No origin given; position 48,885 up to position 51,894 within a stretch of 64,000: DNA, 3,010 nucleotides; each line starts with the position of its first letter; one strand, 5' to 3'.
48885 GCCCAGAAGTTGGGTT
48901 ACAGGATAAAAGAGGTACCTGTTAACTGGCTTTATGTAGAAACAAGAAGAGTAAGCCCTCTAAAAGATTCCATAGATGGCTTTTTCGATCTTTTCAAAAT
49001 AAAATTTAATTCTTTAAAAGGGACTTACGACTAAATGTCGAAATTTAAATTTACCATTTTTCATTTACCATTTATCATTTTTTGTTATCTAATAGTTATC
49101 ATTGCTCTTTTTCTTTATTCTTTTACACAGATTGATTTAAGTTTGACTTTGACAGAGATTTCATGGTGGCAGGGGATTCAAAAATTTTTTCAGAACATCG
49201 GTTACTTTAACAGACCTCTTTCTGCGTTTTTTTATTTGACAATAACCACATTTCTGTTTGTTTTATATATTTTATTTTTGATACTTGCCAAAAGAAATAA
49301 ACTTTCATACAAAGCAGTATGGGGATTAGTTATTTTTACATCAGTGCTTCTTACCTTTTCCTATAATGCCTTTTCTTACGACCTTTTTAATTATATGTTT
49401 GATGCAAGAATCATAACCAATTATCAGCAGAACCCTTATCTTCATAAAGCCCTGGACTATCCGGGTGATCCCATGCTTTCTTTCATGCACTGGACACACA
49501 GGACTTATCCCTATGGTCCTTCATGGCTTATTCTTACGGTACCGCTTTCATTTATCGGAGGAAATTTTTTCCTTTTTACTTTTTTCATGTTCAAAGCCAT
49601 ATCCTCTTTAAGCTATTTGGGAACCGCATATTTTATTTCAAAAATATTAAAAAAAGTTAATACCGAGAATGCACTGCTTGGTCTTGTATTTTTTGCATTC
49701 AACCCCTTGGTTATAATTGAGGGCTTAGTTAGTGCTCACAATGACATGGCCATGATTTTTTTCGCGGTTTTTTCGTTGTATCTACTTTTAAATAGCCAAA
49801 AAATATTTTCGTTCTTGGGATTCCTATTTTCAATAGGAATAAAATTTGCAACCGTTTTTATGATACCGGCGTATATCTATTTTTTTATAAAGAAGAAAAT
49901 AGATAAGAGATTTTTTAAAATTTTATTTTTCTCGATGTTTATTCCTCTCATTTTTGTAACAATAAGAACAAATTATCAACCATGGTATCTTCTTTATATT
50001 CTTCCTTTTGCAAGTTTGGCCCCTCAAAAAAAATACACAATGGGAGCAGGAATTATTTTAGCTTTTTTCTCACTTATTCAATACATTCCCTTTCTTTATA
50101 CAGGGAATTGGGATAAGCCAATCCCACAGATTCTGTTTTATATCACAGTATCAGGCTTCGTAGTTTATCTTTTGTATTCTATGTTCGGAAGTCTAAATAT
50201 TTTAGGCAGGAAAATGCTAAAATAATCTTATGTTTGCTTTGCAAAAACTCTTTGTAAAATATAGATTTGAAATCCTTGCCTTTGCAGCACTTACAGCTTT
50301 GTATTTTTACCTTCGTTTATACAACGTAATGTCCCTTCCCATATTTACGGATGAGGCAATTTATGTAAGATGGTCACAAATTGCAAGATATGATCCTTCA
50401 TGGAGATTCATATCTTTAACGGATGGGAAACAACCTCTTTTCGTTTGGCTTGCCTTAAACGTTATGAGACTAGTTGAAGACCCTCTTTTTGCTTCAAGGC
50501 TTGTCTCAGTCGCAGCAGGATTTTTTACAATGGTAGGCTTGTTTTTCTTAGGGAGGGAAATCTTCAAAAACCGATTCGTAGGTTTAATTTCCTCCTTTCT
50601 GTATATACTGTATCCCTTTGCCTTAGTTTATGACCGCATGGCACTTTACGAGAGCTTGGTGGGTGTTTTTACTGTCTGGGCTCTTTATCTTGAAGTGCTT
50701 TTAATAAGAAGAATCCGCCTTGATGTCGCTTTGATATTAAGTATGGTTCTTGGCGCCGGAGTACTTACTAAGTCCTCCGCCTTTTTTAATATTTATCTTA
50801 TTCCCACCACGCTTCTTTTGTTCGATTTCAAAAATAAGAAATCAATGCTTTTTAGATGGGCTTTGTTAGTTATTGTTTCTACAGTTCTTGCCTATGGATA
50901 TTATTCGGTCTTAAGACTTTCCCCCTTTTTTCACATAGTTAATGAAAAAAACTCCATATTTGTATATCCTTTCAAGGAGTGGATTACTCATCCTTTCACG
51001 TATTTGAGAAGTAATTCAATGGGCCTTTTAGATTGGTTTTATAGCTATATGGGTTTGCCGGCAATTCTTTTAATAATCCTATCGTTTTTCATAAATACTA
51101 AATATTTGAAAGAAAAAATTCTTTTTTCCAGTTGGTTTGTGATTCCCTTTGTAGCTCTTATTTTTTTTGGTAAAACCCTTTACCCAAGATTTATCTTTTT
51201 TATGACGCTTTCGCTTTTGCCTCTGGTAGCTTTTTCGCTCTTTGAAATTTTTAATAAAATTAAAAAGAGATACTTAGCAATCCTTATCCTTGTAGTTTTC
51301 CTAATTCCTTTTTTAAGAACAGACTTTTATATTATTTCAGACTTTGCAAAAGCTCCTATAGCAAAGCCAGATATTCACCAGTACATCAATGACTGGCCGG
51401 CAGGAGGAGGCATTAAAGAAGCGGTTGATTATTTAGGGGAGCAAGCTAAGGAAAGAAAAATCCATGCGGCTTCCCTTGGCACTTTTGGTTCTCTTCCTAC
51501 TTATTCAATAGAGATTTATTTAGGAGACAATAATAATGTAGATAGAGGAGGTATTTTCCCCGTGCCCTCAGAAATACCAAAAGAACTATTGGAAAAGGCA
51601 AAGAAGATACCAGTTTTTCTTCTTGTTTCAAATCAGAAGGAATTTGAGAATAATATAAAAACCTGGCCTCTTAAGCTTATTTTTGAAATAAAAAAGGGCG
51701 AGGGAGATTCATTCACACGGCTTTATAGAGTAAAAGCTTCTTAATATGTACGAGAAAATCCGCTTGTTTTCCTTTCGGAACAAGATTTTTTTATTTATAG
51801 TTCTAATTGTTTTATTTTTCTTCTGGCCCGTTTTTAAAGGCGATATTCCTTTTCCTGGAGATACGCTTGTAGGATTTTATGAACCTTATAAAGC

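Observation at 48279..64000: Large glycosylation cluster: five GT2 enzymes, a Wzx flippase, and six GT-C-type polytopic proteins including two YfhO paralogues and an unknown paralogous pair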

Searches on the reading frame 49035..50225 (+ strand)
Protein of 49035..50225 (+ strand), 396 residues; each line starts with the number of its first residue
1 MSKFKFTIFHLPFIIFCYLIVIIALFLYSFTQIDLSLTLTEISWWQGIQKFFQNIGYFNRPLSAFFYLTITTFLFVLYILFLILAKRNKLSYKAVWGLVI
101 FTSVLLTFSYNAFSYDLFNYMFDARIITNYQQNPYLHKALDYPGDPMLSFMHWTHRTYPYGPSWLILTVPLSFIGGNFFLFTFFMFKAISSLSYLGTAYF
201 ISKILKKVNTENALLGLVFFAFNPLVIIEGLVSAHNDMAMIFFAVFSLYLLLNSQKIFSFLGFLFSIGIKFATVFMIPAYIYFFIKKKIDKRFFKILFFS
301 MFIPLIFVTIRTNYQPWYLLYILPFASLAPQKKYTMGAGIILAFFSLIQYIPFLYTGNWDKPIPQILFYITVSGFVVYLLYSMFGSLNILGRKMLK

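Call 3: search_protein_families(library=pfam, proteins=[window:49035-50225:+], max_evalue=0.01)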
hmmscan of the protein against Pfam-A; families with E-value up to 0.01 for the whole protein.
window:49035-50225:+ (396 aa): 0 families

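Call 7: search_protein_families(library=ncbifam, proteins=[window:49035-50225:+], max_evalue=0.01)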
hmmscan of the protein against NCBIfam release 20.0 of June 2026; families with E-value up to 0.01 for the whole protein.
window:49035-50225:+ (396 aa): 2 families
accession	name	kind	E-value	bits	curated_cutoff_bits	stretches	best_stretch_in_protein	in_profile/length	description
TIGR03459.1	crt_membr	equivalog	8.5e-12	44.7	439.4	1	99-291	82-273/470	alpha-(1->6)-mannopyranosyltransferase A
NF038066.1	MptB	equivalog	3e-06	26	40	1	89-254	132-299/553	polyprenol phosphomannose-dependent alpha 1,6 mannosyltransferase MptB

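Call 34: find_homologous_proteins(query=window:49035-50225:+, max_evalue=0.001)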
Query window:49035-50225:+ (396 aa): 2523 proteins with E <= 0.001 among 8000 candidates; the best 120 are listed.
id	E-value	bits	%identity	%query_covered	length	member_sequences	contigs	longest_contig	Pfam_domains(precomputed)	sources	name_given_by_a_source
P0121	1.4e-250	850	100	100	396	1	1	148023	PF26314.1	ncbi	-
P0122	5.7e-193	660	77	98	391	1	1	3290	PF26314.1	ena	-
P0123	5.7e-193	660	77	98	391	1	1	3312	PF26314.1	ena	-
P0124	7.0e-193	660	77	98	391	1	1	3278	PF26314.1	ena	-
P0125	1.1e-192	659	77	97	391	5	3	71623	PF26314.1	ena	-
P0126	2.3e-192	658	77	98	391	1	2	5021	PF26314.1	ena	-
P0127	2.8e-192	658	77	98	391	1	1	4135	PF26314.1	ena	-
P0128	1.4e-150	520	62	96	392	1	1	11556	PF26314.1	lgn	-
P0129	2.8e-150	519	63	95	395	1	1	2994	PF26314.1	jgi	jgi:hypothetical protein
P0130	1.4e-148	514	63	95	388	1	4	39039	PF26314.1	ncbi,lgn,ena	ncbi:MAG: hypothetical protein AAB675_02115 [Patescibacteria group bacterium]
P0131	1.4e-147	510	60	99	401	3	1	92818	PF26314.1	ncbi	-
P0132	2.6e-146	506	62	95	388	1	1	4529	PF26314.1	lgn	-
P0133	3.1e-145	503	59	97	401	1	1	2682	PF26314.1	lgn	-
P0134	1.5e-143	497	59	99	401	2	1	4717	PF26314.1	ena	-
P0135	4.8e-143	495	59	95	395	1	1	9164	PF26314.1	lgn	-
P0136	1.0e-142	494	60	97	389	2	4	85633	PF26314.1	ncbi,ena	-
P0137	1.7e-142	494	60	95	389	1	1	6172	PF26314.1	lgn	-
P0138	4.0e-141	489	60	93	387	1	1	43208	PF26314.1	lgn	-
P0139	1.1e-138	481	57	97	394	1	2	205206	PF09594.17,PF26314.1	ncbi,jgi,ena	-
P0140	6.6e-138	479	62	93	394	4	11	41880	PF26314.1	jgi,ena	-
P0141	1.9e-135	470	61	94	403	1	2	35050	PF26314.1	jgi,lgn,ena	-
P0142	2.1e-135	470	61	94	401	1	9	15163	PF26314.1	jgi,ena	-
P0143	2.4e-135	470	62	90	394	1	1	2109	PF26314.1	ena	-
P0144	3.8e-135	469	61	92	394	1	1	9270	PF26314.1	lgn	-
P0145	6.6e-135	469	61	94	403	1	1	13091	PF26314.1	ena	-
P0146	6.8e-135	469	62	88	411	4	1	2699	PF26314.1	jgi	-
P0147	8.4e-135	468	62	90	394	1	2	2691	PF26314.1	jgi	-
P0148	8.8e-135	468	62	92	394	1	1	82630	PF26314.1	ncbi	-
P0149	1.1e-134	468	57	96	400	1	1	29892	PF26314.1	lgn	-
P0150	1.1e-134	468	63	90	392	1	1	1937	PF26314.1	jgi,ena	-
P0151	1.9e-134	467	62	91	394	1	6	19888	PF26314.1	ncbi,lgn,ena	-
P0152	2.7e-134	467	57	97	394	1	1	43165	PF26314.1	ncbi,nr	ncbi:MAG: hypothetical protein Q8P10_03315 [bacterium]|nr:hypothetical protein [bacterium]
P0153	4.5e-134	466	61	94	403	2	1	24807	PF26314.1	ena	-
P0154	4.8e-134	466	61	91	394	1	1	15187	PF26314.1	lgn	-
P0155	1.1e-133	465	62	91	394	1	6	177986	PF26314.1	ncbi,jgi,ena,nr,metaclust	ncbi:MAG: hypothetical protein A3B44_03060 [Candidatus Levybacteria bacterium RIFCSPLOWO2_01_FULL_38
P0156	1.7e-133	464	57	94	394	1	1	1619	PF26314.1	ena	-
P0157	2.7e-133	463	60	92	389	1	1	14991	PF26314.1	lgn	-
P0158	4.0e-133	463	59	96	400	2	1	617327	PF26314.1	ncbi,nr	ncbi:MAG: DUF2029 domain-containing protein [Candidatus Levybacteria bacterium]|nr:DUF2029 domain-co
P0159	5.1e-133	462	59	93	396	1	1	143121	PF26314.1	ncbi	-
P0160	7.4e-133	462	61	90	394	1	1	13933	PF26314.1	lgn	-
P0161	9.7e-133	462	59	91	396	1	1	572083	PF26314.1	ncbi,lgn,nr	ncbi:hypothetical protein M1146_01305 [Patescibacteria group bacterium]|nr:hypothetical protein [Pat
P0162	1.3e-132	461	58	94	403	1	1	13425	PF26314.1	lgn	-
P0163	1.3e-132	461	57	94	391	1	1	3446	PF26314.1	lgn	-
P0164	1.5e-132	461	61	92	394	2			PF26314.1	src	-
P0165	1.5e-132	461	56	97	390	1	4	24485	PF26314.1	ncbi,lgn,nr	ncbi:MAG: hypothetical protein HYU48_01015 [Candidatus Levybacteria bacterium]|nr:hypothetical prote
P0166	2.1e-132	460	59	92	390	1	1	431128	PF26314.1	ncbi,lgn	ncbi:MAG: hypothetical protein ABH816_02200 [Candidatus Levyibacteriota bacterium]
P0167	2.7e-132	460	58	91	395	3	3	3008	PF26314.1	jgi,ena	-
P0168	3.2e-132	460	60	90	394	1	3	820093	PF26314.1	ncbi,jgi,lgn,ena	-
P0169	3.3e-132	460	59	92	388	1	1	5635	PF26314.1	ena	-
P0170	3.9e-132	460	60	91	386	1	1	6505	PF26314.1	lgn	-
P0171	4.2e-132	459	60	91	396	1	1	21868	PF26314.1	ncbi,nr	ncbi:MAG: hypothetical protein M1372_01250 [Patescibacteria group bacterium]|nr:hypothetical protein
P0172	9.6e-132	458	60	90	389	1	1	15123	PF26314.1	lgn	-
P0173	1.1e-131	458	57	95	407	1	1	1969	PF26314.1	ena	-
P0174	1.4e-131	458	58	96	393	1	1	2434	PF26314.1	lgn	-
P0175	3.2e-131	457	57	97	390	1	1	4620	PF26314.1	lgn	-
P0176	4.5e-131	456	61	90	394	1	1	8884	PF26314.1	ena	-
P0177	5.4e-131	456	57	98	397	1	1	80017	PF26314.1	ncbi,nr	ncbi:MAG: hypothetical protein Q8P80_03385 [Candidatus Levybacteria bacterium]|nr:hypothetical prote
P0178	7.8e-131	455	59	90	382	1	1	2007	PF26314.1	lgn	-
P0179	1.2e-130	455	60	94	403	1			PF26314.1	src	-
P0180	1.3e-130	454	57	96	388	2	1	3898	PF26314.1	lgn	-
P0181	1.7e-130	454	57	97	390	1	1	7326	PF26314.1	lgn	-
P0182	2.1e-130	454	55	93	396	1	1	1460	PF26314.1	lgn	-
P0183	5.1e-130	453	56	93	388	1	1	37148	PF09594.17,PF26314.1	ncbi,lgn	ncbi:MAG: hypothetical protein WD967_00955 [Candidatus Levyibacteriota bacterium]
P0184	1.0e-129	452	57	94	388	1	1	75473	PF26314.1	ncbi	ncbi:MAG: hypothetical protein WD992_03330 [Candidatus Levyibacteriota bacterium]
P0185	1.1e-129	451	61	90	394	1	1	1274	PF26314.1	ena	-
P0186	1.4e-129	451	56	96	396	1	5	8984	PF26314.1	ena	-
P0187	1.7e-129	451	56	92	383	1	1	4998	PF26314.1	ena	-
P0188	1.9e-129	451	57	92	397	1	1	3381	PF26314.1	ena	-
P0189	3.4e-129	450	57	96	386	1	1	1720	PF26314.1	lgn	-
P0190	4.2e-129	450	60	90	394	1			PF26314.1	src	-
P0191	4.7e-129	449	57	91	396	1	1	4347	PF26314.1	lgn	-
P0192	5.1e-129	449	55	99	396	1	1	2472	PF26314.1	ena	-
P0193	5.5e-129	449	56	96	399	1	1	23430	PF09594.17,PF26314.1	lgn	-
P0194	5.7e-129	449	58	91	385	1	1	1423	PF26314.1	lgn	-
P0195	6.2e-129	449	59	92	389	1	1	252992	PF26314.1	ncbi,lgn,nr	ncbi:MAG: hypothetical protein Q7R31_02540 [Candidatus Levybacteria bacterium]|nr:hypothetical prote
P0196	8.0e-129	449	55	97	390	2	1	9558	PF26314.1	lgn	-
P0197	9.6e-129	448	56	96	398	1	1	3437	PF26314.1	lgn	-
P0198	1.1e-128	448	57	96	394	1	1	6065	PF26314.1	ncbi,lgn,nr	ncbi:MAG: hypothetical protein M1524_03760 [Patescibacteria group bacterium]|nr:hypothetical protein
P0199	1.2e-128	448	58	92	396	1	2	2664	PF26314.1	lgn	-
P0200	1.4e-128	448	59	91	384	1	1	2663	PF26314.1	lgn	-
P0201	1.5e-128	448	61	90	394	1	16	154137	PF26314.1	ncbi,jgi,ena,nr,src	ncbi:MAG: hypothetical protein A2860_03640 [Candidatus Levybacteria bacterium RIFCSPHIGHO2_01_FULL_3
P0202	1.5e-128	448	60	90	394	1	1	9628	PF26314.1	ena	-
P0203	2.1e-128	447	58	89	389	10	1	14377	PF26314.1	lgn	-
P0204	2.2e-128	447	56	98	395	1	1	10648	PF26314.1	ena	-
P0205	2.6e-128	447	56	89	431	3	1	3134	PF26314.1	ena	-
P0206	2.8e-128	447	59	90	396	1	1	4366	PF26314.1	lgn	-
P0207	3.8e-128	446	56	98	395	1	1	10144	PF26314.1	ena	-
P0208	4.3e-128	446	58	91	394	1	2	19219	PF26314.1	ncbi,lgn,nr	ncbi:MAG: hypothetical protein M1365_01990 [Actinobacteria bacterium]|nr:hypothetical protein [Actin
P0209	6.8e-128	446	56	98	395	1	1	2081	PF26314.1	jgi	-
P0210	6.9e-128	446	58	95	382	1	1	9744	PF26314.1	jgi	-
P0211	8.0e-128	445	57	95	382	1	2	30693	PF26314.1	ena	-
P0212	8.1e-128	445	56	100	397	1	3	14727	PF26314.1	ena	-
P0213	8.3e-128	445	54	96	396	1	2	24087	PF26314.1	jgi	-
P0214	8.8e-128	445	60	91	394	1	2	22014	PF26314.1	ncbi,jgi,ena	-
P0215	9.1e-128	445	55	92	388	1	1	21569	PF26314.1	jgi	jgi:hypothetical protein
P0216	9.1e-128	445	61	90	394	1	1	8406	PF26314.1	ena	-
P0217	9.6e-128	445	54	97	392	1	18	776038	PF26314.1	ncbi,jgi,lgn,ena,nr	ncbi:MAG: hypothetical protein A3B47_00570 [Candidatus Levybacteria bacterium RIFCSPLOWO2_01_FULL_39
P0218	9.9e-128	445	58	91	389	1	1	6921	PF26314.1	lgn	-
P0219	1.4e-127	445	58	90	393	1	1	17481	PF26314.1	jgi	-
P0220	1.5e-127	444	59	90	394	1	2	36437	PF26314.1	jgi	-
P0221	1.7e-127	444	55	96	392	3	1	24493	PF26314.1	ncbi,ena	-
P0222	1.7e-127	444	59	90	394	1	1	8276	PF26314.1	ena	-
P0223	2.6e-127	444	58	91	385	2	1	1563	PF26314.1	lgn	-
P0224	3.5e-127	443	55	96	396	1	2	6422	PF26314.1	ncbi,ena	-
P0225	4.3e-127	443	58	90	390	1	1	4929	PF26314.1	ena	-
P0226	4.4e-127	443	59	84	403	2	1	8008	PF09594.17,PF26314.1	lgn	-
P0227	5.3e-127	443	59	90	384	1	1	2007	PF26314.1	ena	-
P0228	6.3e-127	442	55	96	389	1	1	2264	PF09594.17,PF26314.1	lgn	-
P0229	6.3e-127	442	59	91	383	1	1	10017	PF26314.1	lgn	-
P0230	1.2e-126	442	55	95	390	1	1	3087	PF26314.1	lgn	-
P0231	1.3e-126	441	57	94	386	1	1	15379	PF26314.1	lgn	-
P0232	1.4e-126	441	56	92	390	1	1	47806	PF26314.1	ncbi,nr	ncbi:MAG TPA: hypothetical protein VLB73_02185 [Patescibacteria group bacterium]|nr:hypothetical pro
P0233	1.7e-126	441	57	93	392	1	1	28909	PF26314.1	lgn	-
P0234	2.0e-126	441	57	95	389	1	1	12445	PF26314.1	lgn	-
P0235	2.3e-126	441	57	91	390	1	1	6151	PF26314.1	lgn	-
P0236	2.5e-126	440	56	92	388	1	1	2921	PF26314.1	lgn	-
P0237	2.6e-126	440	57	90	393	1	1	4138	PF26314.1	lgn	-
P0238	3.0e-126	440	55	96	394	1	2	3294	PF26314.1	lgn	-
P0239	3.4e-126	440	57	93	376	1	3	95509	PF26314.1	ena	-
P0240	3.4e-126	440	57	92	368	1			PF26314.1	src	-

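Call 47: predict_structure(alignment_id=A2)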
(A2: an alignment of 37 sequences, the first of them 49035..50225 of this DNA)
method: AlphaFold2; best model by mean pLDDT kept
length: 396 residues; sequences in the alignment: 37
mean_pLDDT: 82.4   pTM: 0.86
mean pLDDT of the five models: 82.4, 79.2, 77.8, 77.8, 76.8
residues with pLDDT >= 90: 197; 70-90: 111; 50-70: 66; < 50: 22
segments of 3 or more residues with pLDDT < 50: 1-7, 387-396
pLDDT, mean of each block of 10 residues (from residue 1): 50 96 91 54 68 69 92 98 96 98 93 64 74 69 61 51 76 75 87 97 96 97 96 87 95 94 81 86 90 93 82 76 95 94 94 83 87 93 64 35
secondary structure, 60 per line:
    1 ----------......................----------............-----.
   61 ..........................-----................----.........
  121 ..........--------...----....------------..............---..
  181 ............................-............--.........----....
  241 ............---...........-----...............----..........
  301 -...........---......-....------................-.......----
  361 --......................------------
elements in order: H11-32 H43-54 H60-86 H92-107 H112-130 H146-149 H162-175 H179-208 H210-221 H224-232 H237-252 H256-266 H272-286 H291-300 H302-312 H316-321 H323-326 H333-348 H350-356 H363-384

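Call 50: fold_search(model_id=the predicted structure, library=pdb)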
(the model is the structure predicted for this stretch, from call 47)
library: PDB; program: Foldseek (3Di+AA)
matches with E <= 10: 106; with E <= 0.001: 0
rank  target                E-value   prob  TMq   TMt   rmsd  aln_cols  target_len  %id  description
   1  9wno_A                2.8e-02  1.00  0.38  0.37  11.3       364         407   17  Cryo-EM structure of Candida glabrata GPI mannosyltransferase I bound to Dol-P-Man (released 2025-12-03)
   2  9n9j_I                4.7e-02  0.90  0.26  0.16  21.3       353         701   15  Structure of a GRP94 folding intermediate engaged with a CCDC134- and FKBP11-bound secretory translocon (released 2025-11-19)
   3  2xpi_D                6.4e-01  0.12  0.15  0.12  24.1       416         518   10  Crystal structure of APC/C hetero-tetramer Cut9-Hcn1 (released 2011-03-30)
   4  9s6t_A                7.6e-01  0.60  0.30  0.26  15.8       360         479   10  Ternary cryo-EM structure of chicken ALG12 with Dol25-PP-GlcNAc2Man7, Dol25-P-Man, and Fab (released 2026-03-18)
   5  9s6s_A                8.2e-01  0.54  0.29  0.22  15.8       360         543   11  Ternary cryo-EM structure of human ALG9 with Dol25-PP-GlcNAc2Man6, Dol25-P-Man and Fab (released 2026-03-18)
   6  9dm5                  9.3e-01  0.66  0.34  0.35  13.7       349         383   10  Product-Bound mannosyltransferase PimE (released 2025-06-25)
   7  6q6g_J                1.2e+00  0.11  0.18  0.15  23.4       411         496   10  Cryo-EM structure of the APC/C-Cdc20-Cdk2-cyclinA2-Cks2 complex, the D1 box class (released 2019-09-11)
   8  4rg9_A                1.3e+00  0.10  0.17  0.15  22.0       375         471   10  Crystal structure of APC3-APC16 complex (Selenomethionine Derivative) (released 2014-12-24)
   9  9g71_A                1.4e+00  0.06  0.13  0.13  29.0       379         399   14  Cryo-EM structure of TTYH2 in complex with lipids in GDN (released 2025-05-21)
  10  7p5m_A                1.5e+00  0.06  0.14  0.14  30.1       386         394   13  Cryo-EM structure of human TTYH2 in lipid nanodiscs (released 2021-08-11)
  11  4rg6_B                1.8e+00  0.11  0.19  0.17  21.8       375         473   11  Crystal structure of APC3-APC16 complex (released 2014-12-24)
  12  7dkh_A                1.9e+00  0.06  0.14  0.08  22.9       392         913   10  Crystal structure of the Ctr9/Paf1/Cdc73/Rtf1 quaternary complex (released 2021-11-24)
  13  7p54_A                1.9e+00  0.06  0.15  0.14  29.9       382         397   14  Cryo-EM structure of human TTYH2 in GDN (released 2021-08-11)
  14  7c7s_A                2.0e+00  0.13  0.17  0.11  18.0       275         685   13  Cryo-EM structure of the CGP54626-bound human GABA(B) receptor in inactive state. (released 2020-07-01)
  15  8x82_A                2.3e+00  0.04  0.13  0.13  26.3       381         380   13  The cryo-EM structure of insect gustatory receptor Gr43a I418A from Drosophila melanogaster (released 2024-02-07)
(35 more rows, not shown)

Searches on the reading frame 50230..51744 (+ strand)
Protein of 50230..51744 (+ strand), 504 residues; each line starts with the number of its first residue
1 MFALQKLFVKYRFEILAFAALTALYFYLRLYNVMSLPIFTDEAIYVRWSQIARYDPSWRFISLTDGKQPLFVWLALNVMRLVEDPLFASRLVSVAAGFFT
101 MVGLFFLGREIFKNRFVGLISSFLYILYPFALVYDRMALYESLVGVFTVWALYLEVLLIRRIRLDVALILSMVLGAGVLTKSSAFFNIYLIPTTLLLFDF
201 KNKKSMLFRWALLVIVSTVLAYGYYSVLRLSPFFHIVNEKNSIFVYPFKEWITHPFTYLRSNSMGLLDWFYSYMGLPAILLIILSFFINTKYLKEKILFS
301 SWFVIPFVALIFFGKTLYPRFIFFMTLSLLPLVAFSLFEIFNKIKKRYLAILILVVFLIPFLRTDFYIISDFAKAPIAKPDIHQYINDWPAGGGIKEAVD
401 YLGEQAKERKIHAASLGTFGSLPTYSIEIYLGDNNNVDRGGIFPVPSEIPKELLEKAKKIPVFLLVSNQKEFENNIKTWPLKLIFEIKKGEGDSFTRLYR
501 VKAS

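Call 3: search_protein_families(library=pfam, proteins=[window:50230-51744:+], max_evalue=0.01)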
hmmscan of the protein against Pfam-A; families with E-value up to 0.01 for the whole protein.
window:50230-51744:+ (504 aa): 2 families
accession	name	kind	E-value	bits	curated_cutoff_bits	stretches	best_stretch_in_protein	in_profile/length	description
PF13231.12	PMT_2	-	3.7e-09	37.4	26.1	1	69-220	4-158/160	Dolichyl-phosphate-mannose-protein mannosyltransferase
PF02366.24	PMT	-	0.0034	17.4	22.7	1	66-209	61-212/245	Dolichyl-phosphate-mannose-protein mannosyltransferase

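Call 7: search_protein_families(library=ncbifam, proteins=[window:50230-51744:+], max_evalue=0.01)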
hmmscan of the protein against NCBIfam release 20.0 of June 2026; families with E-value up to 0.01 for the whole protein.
window:50230-51744:+ (504 aa): 0 families
